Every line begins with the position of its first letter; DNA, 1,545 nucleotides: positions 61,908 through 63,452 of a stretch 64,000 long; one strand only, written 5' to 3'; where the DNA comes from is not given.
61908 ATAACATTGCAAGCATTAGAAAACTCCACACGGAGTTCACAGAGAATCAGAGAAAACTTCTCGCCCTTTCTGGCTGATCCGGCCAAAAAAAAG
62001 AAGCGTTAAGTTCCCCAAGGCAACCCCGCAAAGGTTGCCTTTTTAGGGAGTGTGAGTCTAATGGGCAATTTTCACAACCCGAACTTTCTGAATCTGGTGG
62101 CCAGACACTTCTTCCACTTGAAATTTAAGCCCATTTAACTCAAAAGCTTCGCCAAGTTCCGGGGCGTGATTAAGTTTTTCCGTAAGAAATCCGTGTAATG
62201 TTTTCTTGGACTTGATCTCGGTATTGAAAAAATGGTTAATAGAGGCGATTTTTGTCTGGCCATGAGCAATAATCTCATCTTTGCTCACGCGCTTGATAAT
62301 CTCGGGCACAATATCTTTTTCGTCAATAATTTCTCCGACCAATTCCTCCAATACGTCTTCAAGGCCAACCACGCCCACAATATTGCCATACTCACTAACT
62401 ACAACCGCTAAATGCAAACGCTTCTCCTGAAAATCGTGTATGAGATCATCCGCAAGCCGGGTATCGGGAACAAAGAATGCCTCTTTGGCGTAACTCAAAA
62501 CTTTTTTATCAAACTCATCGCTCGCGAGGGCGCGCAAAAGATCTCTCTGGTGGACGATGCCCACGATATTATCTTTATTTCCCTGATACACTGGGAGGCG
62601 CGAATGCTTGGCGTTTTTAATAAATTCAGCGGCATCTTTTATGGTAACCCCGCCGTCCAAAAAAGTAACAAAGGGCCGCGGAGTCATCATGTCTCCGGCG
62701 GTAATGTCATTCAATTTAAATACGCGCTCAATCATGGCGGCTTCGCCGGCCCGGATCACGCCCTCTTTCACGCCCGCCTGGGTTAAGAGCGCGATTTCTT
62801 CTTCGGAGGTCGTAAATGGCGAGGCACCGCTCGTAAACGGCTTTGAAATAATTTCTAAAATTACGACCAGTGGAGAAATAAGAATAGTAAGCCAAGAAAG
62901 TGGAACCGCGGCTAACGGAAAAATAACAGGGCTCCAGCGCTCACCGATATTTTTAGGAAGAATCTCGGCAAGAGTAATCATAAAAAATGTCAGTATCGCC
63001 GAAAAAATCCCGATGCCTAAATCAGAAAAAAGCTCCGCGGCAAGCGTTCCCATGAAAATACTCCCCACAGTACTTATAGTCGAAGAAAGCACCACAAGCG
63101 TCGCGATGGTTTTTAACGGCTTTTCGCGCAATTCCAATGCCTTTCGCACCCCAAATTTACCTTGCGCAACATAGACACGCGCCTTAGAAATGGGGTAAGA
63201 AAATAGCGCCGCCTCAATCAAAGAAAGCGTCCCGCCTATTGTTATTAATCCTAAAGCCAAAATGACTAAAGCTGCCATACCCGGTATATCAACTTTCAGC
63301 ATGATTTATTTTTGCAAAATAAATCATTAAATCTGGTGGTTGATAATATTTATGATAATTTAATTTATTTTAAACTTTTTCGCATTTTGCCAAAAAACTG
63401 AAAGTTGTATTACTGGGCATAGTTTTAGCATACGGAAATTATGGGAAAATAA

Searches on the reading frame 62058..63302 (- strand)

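Call 42: search_protein_families(library=pfam, proteins=[window:62058-63302:-], max_evalue=0.001)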
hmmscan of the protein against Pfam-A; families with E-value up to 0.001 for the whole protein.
window:62058-63302:- (414 aa): 3 families
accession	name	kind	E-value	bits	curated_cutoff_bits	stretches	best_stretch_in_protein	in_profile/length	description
PF01595.25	CNNM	-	3.7e-26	92.3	28.4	1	14-185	1-179/181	Cyclin M transmembrane N-terminal domain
PF00571.33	CBS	-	7.1e-19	68.3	24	2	203-260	2-56/57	CBS domain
PF03471.22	CorC_HlyC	-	2.8e-15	56.5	27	1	338-411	2-79/81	Transporter associated domain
